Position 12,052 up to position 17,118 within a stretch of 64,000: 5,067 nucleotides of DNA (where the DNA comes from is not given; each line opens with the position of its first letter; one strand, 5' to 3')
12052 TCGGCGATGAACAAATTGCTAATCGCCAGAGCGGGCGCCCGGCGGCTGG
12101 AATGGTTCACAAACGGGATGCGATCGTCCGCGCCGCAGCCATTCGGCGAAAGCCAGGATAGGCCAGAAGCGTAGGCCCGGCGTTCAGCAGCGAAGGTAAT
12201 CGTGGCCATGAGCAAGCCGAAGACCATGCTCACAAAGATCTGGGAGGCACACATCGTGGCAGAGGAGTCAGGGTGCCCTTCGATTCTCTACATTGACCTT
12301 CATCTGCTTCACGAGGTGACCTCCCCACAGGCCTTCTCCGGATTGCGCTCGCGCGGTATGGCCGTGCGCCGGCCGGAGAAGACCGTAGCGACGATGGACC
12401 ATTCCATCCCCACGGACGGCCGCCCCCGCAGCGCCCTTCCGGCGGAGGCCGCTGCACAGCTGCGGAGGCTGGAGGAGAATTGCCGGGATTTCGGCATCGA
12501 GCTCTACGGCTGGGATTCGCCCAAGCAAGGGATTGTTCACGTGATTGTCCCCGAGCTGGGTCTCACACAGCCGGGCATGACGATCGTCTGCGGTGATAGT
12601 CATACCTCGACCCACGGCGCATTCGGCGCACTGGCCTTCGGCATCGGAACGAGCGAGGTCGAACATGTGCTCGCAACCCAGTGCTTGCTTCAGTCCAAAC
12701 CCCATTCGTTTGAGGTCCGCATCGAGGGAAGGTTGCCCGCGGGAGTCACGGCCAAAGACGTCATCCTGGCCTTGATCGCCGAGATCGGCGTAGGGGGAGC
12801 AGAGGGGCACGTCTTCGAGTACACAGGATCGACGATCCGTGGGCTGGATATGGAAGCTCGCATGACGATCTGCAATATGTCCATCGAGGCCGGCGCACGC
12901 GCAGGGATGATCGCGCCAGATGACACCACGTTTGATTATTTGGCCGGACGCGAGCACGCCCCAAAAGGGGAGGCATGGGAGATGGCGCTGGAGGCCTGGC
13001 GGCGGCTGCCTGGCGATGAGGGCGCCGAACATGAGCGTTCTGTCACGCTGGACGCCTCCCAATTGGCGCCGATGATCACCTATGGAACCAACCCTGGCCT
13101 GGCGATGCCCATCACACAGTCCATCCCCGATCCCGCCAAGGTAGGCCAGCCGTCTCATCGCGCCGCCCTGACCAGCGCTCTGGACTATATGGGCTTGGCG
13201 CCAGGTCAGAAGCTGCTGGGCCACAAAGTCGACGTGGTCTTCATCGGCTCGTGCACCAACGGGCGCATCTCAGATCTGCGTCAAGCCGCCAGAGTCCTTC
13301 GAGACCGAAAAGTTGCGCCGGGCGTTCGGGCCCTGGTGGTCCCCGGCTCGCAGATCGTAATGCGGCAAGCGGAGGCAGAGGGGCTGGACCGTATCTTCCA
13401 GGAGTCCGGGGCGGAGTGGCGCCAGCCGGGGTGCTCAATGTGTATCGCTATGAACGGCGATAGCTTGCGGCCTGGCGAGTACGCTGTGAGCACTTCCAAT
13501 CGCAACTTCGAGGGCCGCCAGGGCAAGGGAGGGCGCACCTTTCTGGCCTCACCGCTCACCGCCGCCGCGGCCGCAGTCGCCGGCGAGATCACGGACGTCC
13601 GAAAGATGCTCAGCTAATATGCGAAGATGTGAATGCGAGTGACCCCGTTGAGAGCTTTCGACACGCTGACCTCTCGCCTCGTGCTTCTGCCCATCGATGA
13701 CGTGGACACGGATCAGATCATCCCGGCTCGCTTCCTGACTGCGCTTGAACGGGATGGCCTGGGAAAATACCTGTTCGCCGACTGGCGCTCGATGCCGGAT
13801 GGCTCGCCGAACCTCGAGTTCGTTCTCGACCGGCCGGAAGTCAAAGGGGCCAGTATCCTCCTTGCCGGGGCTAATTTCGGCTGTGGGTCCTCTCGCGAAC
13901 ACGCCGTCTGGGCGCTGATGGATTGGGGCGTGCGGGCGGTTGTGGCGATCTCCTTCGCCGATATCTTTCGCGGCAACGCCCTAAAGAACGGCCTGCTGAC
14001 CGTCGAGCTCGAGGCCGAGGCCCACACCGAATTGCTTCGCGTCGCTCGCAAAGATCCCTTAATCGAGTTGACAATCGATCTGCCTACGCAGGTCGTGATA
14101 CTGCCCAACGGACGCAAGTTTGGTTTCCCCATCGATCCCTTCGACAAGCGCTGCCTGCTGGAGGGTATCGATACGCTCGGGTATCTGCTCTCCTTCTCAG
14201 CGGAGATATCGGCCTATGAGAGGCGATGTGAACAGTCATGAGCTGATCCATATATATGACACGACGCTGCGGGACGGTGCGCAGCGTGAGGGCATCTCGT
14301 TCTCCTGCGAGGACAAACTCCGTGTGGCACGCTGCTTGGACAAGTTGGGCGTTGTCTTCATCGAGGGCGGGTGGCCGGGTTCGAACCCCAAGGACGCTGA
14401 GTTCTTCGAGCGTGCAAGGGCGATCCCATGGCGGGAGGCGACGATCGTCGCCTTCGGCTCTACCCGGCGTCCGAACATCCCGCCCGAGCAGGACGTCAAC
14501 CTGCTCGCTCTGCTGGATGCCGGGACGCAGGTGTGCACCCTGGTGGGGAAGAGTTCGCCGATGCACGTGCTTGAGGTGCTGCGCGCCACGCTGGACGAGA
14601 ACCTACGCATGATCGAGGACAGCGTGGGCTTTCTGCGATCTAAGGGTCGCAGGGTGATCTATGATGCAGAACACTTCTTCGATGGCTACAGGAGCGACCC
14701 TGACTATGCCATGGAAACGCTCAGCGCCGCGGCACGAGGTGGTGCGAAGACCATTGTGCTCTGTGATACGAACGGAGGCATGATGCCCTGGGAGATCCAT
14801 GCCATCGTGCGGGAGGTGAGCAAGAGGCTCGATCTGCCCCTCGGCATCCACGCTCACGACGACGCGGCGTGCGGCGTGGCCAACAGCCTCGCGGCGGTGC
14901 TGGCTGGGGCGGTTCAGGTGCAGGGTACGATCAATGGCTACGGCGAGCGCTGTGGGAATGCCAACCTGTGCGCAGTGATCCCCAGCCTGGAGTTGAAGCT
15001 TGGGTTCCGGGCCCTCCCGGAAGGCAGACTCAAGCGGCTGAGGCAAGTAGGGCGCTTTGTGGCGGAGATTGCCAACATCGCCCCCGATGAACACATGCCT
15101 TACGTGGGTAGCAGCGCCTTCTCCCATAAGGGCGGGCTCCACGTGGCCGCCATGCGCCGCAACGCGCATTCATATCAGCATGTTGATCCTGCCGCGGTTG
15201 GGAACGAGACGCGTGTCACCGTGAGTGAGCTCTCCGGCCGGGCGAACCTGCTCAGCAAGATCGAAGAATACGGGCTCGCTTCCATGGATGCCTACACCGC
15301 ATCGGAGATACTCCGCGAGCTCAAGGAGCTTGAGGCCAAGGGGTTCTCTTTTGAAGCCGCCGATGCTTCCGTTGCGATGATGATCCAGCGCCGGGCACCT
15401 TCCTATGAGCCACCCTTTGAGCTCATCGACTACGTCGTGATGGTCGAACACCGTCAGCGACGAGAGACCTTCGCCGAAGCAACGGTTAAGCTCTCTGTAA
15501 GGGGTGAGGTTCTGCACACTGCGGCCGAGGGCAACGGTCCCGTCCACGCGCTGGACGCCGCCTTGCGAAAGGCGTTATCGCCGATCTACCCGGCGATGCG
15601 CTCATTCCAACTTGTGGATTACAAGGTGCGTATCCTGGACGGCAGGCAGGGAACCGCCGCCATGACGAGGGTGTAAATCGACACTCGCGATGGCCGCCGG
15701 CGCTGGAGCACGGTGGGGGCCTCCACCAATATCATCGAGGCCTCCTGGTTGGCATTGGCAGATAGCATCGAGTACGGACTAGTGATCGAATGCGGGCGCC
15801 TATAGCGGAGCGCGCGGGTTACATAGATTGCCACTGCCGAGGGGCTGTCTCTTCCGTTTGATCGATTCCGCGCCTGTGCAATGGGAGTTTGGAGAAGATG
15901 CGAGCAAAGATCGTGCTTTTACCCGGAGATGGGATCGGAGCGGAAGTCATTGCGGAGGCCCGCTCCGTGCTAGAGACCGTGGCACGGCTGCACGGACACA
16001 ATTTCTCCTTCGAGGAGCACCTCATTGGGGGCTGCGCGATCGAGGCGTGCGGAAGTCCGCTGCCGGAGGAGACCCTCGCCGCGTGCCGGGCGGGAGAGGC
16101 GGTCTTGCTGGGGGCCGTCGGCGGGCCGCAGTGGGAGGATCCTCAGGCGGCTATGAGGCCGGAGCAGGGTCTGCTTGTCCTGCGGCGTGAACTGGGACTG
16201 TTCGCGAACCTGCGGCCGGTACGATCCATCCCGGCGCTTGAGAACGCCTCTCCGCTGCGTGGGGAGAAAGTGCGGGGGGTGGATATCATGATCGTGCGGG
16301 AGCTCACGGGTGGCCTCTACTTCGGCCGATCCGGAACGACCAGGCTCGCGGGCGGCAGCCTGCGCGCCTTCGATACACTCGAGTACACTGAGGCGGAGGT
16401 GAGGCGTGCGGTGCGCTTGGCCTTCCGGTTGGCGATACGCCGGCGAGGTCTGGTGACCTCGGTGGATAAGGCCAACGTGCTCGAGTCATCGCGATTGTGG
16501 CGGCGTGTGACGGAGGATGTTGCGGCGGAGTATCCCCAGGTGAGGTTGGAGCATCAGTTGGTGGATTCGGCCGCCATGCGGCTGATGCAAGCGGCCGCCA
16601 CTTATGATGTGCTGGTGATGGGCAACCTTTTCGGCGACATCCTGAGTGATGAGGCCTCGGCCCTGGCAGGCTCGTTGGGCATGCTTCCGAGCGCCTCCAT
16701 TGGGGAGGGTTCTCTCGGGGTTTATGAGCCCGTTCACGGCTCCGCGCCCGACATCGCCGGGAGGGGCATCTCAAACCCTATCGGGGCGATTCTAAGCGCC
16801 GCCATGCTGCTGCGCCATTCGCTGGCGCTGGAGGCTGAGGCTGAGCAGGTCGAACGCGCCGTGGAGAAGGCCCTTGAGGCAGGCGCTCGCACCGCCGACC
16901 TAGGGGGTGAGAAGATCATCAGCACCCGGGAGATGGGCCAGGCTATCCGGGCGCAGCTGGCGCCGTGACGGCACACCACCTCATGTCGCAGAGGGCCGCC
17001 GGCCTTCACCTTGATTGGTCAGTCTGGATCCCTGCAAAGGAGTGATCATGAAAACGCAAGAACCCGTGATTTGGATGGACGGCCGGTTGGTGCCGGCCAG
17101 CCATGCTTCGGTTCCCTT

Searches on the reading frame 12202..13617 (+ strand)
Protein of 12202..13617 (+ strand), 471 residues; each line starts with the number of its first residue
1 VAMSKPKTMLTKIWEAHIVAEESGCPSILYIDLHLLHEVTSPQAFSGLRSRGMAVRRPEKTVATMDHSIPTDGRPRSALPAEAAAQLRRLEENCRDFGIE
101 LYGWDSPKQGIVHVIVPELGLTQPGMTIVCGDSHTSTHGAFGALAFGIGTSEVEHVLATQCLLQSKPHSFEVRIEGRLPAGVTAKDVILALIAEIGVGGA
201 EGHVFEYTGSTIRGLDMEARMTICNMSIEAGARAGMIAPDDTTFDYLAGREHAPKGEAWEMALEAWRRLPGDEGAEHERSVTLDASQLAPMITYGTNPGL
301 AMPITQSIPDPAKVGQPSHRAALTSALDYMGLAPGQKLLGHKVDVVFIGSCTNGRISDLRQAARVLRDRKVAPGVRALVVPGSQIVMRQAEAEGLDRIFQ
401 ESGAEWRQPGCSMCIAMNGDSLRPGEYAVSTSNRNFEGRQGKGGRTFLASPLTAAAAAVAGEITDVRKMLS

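Call 4: search_protein_families(library=ncbifam, proteins=[window:12202-13617:+])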
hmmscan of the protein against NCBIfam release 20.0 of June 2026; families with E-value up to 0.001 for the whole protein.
window:12202-13617:+ (471 aa): 19 families
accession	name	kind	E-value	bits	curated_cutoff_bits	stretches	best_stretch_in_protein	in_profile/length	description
NF004016.0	PRK05478.1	subfamily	5e-223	740.8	510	1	5-469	2-466/468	3-isopropylmalate dehydratase large subunit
NF009116.0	PRK12466.1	subfamily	4.8e-213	708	531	1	4-470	2-469/472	3-isopropylmalate dehydratase large subunit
TIGR00170.1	leuC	equivalog_domain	3.5e-210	698.5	560.25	1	6-469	2-466/466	3-isopropylmalate dehydratase large subunit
NF001614.1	PRK00402.1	subfamily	4.5e-113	378.1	385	2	7-306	1-284/415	aconitase/3-isopropylmalate dehydratase large subunit family protein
TIGR01343.1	hacA_fam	subfamily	1.6e-106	356.4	385.7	2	29-304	23-279/412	homoaconitate hydratase family protein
TIGR02086.1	IPMI_arch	subfamily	1.4e-93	313.8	410.15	2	28-297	23-270/411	3-isopropylmalate dehydratase/homoaconitate hydratase family large subunit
TIGR02083.1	LEU2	equivalog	4.3e-83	279.6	610.65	2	11-308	5-286/419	3-isopropylmalate dehydratase large subunit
NF040615.1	HacA_Meth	equivalog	7.2e-82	275.3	550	2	29-297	24-279/419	homoaconitase large subunit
NF005558.0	PRK07229.1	equivalog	3.1e-76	257.3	612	1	6-469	2-415/647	aconitate hydratase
TIGR01342.1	acon_putative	hypoth_equivalog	6e-59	199.9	719.15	2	85-304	73-278/655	putative aconitate hydratase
TIGR00139.1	h_aconitase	equivalog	2.1e-44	152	529.9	2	51-251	52-244/709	homoaconitase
TIGR01340.1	aconitase_mito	equivalog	3.2e-41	141.5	825.35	1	90-463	117-472/745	aconitate hydratase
NF006757.0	PRK09277.1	subfamily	1.1e-34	119.3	686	1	127-464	206-559/888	aconitate hydratase AcnA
NF009520.0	PRK12881.1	subfamily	7.2e-34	116.6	905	1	127-464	206-560/893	aconitate hydratase AcnA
NF006690.0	PRK09238.1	equivalog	7.4e-31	106.9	782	2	338-466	688-814/852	bifunctional aconitate hydratase 2/2-methylisocitrate dehydratase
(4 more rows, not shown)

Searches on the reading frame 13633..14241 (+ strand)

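Call 4: search_protein_families(library=ncbifam, proteins=[window:13633-14241:+])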
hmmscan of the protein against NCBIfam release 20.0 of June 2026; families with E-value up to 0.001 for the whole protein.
window:13633-14241:+ (202 aa): 15 families
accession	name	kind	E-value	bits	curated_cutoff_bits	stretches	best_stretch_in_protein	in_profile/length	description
NF002458.0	PRK01641.1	subfamily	1.7e-71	239.9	167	1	8-200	3-194/202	3-isopropylmalate dehydratase small subunit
TIGR00171.1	leuD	equivalog_domain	1.2e-53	181.8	116.25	1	8-188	3-184/188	3-isopropylmalate dehydratase small subunit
TIGR02087.1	LEUD_arch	subfamily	5.2e-24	84.8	108.95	1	22-129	8-106/157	LeuD/DmdB family oxidoreductase small subunit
TIGR02084.1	leud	equivalog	1.3e-21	76.8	245.85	1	22-130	8-104/156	3-isopropylmalate dehydratase small subunit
NF040604.2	HacB_Meth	equivalog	7.9e-20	71.3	230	1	21-128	11-107/159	homoaconitase small subunit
NF040625.1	HacB2_Meth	equivalog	1.8e-18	66.5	230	1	22-131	13-111/161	homoaconitase small subunit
NF010629.0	PRK14023.1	equivalog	3.5e-15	56.2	229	1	22-133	9-108/166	homoaconitate hydratase small subunit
NF005558.0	PRK07229.1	equivalog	2.1e-13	49.8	612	1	10-135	468-587/647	aconitate hydratase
TIGR00139.1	h_aconitase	equivalog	1.4e-12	46.8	529.9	1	12-128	530-637/709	homoaconitase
TIGR01342.1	acon_putative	hypoth_equivalog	2.3e-12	45.9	719.15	1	69-130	524-585/655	putative aconitate hydratase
NF009520.0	PRK12881.1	subfamily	9e-10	36.9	905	1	73-141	763-831/893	aconitate hydratase AcnA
NF006757.0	PRK09277.1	subfamily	2.1e-09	35.7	686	1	73-139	758-824/888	aconitate hydratase AcnA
TIGR01341.1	aconitase_1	equivalog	2.4e-09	35.5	945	1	73-145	749-820/876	aconitate hydratase AcnA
TIGR02333.1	2met_isocit_dHY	equivalog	8.8e-07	27.2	1419.85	1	71-135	730-794/858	Fe/S-dependent 2-methylisocitrate dehydratase AcnD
TIGR01340.1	aconitase_mito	equivalog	1.1e-05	24.1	825.35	1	75-135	625-685/745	aconitate hydratase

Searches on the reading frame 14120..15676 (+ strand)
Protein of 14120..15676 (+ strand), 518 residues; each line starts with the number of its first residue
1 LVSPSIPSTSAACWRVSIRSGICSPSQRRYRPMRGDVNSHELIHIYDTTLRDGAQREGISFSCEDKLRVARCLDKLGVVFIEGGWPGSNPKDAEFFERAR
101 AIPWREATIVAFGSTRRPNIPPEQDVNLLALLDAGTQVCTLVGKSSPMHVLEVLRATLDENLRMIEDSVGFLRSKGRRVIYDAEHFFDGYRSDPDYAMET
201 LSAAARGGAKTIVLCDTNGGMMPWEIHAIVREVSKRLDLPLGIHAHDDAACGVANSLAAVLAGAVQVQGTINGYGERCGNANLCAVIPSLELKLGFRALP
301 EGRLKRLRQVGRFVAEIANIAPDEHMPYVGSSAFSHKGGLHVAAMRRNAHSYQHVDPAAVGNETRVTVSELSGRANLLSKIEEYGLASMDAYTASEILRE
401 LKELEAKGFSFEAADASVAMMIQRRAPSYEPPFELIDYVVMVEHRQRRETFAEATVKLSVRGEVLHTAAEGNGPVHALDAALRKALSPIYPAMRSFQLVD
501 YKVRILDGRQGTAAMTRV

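Call 4: search_protein_families(library=ncbifam, proteins=[window:14120-15676:+])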
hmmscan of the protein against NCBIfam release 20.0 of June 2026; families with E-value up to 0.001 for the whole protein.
window:14120-15676:+ (518 aa): 27 families (the best 25 are shown)
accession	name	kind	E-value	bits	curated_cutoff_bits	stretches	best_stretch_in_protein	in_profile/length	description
TIGR00977.1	citramal_synth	equivalog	3.4e-196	652.6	450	1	43-518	2-481/526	citramalate synthase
NF002085.0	PRK00915.1-2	subfamily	3.2e-80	270.3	517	1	36-509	7-456/504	2-isopropylmalate synthase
TIGR02090.1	LEU1_arch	subfamily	1.5e-69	234.9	484.75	1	43-415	1-358/363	isopropylmalate/citramalate/homocitrate synthases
NF002086.0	PRK00915.1-3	equivalog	9.3e-69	232.2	532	1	39-496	3-451/516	2-isopropylmalate synthase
TIGR00973.1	leuA_bact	equivalog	4.7e-64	216.7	598.7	1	43-504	2-449/494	2-isopropylmalate synthase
NF002087.0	PRK00915.1-4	equivalog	4.9e-62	210.1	729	1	40-486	4-443/516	2-isopropylmalate synthase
NF002088.0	PRK00915.1-5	equivalog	2.1e-60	204.7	697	1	43-510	4-458/514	2-isopropylmalate synthase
TIGR02660.1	nifV_homocitr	equivalog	1.3e-59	202.3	462.9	1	43-404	2-348/365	homocitrate synthase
NF002084.0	PRK00915.1-1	equivalog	4.5e-58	197.1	748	1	42-498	4-451/523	2-isopropylmalate synthase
NF041069.1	IPMS_Sufob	equivalog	2.6e-57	194.8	600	1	43-416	1-361/371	isopropylmalate synthase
TIGR02146.1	LysS_fung_arch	equivalog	1e-55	189.4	413.55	1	45-392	1-334/344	homocitrate synthase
NF042433.1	CitmalDyn_Leptosp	equivalog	9.2e-38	130.1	950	1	40-513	5-466/514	(R)-citramalate synthase CimA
NF042434.1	IPMS_Lepto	equivalog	5.7e-36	124.3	500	1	41-404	4-369/374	2-isopropylmalate synthase LeuA2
NF006049.0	PRK08195.1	subfamily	2.4e-21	76.2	229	1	202-291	155-246/344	4-hyroxy-2-oxovalerate/4-hydroxy-2-oxopentanoic acid aldolase,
TIGR03217.1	4OH_2_O_val_ald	equivalog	1.3e-19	70.6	286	1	206-295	154-244/334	4-hydroxy-2-oxovalerate aldolase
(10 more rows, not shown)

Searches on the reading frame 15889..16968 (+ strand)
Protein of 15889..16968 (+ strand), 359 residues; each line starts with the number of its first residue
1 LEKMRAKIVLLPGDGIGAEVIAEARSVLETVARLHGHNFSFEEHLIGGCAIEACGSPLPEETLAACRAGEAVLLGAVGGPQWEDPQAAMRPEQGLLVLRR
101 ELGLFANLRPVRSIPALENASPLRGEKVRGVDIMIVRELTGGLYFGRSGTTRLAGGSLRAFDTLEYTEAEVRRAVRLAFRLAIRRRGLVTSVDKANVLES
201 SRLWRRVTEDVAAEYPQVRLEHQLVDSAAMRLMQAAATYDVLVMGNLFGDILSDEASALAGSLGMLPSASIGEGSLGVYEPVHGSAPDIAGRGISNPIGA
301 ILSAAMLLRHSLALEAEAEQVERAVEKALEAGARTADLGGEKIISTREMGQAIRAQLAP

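Call 4: search_protein_families(library=ncbifam, proteins=[window:15889-16968:+])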
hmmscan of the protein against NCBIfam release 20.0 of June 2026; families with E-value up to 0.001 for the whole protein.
window:15889-16968:+ (359 aa): 17 families
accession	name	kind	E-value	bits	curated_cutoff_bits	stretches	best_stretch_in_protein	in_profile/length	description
TIGR00169.1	leuB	equivalog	5.8e-142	472.8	353.2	1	7-351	1-347/349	3-isopropylmalate dehydrogenase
TIGR02088.1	LEU3_arch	subfamily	4.7e-85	285.7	409.8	1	8-353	1-323/324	isopropylmalate/isohomocitrate dehydrogenases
NF002898.0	PRK03437.1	equivalog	1.2e-78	264.8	393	1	5-357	4-345/347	3-isopropylmalate dehydrogenase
NF040626.1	AksF2_Meth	equivalog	4.8e-75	252.9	540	1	7-357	3-330/333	homoisocitrate dehydrogenase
NF040619.1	AksF_Meth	equivalog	3.5e-73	246.6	500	1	6-350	2-340/343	homoisocitrate dehydrogenase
TIGR02089.1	TTC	equivalog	1.9e-72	244.1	470.4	1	6-354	4-349/352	tartrate dehydrogenase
NF006048.0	PRK08194.1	equivalog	6.7e-67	226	501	1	6-357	4-349/352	tartrate dehydrogenase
NF006529.0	PRK08997.1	equivalog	7.1e-64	215.9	510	1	4-355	2-333/335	isocitrate dehydrogenase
NF040855.1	iso_homocit_dh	equivalog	2e-60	204.9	680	1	7-343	3-307/345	isocitrate--homoisocitrate dehydrogenase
NF006673.0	PRK09222.1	equivalog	1.4e-54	185.9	509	1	4-353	3-337/482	NADP-dependent isocitrate dehydrogenase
TIGR00175.1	mito_nad_idh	equivalog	6.4e-50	170.2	432.4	1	5-353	3-330/334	isocitrate dehydrogenase (NAD(+))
TIGR02924.1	ICDH_alpha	equivalog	6e-45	154.2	561.35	1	96-351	82-331/473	isocitrate dehydrogenase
TIGR00183.1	prok_nadp_idh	equivalog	1.5e-30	106.4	567.3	2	203-354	262-413/417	isocitrate dehydrogenase (NADP(+))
NF005036.0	PRK06451.1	equivalog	2.4e-30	105.6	484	2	217-351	267-402/412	NADP-dependent isocitrate dehydrogenase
NF005425.0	PRK07006.1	equivalog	1.1e-24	86.9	490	2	218-338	275-393/416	NADP-dependent isocitrate dehydrogenase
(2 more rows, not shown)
